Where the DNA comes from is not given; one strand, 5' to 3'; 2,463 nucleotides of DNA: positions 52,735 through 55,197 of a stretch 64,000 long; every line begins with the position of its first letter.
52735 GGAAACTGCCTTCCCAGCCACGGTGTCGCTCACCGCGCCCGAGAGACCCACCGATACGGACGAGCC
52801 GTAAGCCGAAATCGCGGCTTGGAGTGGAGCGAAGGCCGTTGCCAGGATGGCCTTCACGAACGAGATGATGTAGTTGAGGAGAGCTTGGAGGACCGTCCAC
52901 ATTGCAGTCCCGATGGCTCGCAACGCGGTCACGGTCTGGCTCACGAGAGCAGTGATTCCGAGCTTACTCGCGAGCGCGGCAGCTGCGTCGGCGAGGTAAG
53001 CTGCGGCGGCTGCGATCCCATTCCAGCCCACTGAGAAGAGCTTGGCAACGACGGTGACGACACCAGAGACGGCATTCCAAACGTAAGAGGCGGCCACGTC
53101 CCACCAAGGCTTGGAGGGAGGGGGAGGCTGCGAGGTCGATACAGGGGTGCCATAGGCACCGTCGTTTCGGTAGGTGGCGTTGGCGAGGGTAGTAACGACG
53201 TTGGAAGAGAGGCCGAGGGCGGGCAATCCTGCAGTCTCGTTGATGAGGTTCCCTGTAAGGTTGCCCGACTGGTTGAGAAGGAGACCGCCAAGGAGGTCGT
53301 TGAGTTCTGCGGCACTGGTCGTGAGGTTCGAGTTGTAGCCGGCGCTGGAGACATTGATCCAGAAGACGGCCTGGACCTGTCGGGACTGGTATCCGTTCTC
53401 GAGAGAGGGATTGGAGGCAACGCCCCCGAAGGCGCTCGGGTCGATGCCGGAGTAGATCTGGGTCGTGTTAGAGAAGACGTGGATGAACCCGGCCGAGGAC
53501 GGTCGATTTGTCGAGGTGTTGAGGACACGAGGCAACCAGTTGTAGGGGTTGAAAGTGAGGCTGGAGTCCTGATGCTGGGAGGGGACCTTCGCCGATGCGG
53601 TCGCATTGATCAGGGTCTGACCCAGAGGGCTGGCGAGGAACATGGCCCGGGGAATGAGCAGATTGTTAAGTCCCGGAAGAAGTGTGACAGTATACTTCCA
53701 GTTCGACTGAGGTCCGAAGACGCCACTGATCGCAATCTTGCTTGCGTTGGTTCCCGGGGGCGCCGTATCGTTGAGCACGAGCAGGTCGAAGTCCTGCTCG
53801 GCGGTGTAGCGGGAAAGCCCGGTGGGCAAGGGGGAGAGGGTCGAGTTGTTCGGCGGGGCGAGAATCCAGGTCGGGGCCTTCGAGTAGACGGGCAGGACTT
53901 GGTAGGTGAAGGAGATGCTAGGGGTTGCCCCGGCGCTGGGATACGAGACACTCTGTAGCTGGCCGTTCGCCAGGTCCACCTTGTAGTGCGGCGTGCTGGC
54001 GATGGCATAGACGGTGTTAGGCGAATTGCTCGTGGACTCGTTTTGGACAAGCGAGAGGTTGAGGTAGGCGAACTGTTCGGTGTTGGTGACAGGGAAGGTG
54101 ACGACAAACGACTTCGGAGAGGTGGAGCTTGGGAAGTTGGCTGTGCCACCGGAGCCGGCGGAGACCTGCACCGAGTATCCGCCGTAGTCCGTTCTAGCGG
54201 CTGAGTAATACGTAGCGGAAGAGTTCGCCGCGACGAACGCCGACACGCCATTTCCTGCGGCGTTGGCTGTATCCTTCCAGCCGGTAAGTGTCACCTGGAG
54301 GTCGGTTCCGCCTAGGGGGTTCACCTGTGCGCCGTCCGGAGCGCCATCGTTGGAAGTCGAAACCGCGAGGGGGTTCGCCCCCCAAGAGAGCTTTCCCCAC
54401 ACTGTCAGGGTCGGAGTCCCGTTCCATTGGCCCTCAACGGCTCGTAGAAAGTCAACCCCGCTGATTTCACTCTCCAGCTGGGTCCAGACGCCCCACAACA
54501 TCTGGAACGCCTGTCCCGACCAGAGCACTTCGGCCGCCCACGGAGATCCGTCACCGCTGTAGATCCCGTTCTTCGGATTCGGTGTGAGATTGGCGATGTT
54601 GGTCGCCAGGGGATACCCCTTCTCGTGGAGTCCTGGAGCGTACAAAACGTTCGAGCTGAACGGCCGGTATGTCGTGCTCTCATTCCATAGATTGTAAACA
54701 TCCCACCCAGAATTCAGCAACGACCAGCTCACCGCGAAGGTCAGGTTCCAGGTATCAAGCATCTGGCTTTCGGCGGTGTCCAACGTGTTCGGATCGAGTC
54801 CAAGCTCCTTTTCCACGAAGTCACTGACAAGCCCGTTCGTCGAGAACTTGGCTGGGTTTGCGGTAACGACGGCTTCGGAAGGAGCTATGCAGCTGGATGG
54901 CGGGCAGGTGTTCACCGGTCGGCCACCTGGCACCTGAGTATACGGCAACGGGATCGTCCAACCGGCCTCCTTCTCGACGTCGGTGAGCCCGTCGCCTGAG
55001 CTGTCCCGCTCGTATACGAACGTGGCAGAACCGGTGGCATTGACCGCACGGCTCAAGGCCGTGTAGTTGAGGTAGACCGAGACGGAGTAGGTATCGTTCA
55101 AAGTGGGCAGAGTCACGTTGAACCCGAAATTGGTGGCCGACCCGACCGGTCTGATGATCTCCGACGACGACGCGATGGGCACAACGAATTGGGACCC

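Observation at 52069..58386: Giant ~2100-aa glycoprotein with a C-terminal multi-helix membrane region, flanked by coupled small genes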

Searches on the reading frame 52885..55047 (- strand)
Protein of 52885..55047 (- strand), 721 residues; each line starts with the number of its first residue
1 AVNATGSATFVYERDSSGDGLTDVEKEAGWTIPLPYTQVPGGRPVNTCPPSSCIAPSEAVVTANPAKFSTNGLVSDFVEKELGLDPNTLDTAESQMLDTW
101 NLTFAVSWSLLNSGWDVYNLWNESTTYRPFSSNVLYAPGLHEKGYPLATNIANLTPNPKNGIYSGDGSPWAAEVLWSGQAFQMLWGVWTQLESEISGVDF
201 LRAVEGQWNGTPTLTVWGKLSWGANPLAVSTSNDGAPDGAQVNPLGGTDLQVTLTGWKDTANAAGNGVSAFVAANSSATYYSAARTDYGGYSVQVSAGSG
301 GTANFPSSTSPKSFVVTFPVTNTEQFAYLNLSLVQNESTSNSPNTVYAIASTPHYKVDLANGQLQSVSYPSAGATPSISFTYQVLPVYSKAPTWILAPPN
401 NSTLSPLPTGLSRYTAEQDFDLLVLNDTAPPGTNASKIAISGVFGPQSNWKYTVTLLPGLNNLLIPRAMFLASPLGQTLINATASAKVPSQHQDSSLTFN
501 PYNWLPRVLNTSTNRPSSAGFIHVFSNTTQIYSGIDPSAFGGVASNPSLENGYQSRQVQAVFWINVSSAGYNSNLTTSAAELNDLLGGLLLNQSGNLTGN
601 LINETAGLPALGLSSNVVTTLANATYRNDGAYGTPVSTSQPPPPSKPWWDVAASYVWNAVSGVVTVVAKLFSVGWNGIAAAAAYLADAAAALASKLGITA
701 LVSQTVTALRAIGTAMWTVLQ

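Call 111: search_dna_similar(query=window:52885-55047:-, collection=phages, mode=protein, max_evalue=0.001, max_rows=10)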
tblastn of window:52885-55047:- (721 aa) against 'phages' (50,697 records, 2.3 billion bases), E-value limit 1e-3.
No match.

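Call 112: search_dna_similar(query=window:52885-55047:-, collection=plasmids, mode=protein, max_evalue=0.001, max_rows=10)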
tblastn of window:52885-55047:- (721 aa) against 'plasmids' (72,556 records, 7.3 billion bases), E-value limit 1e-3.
No match.
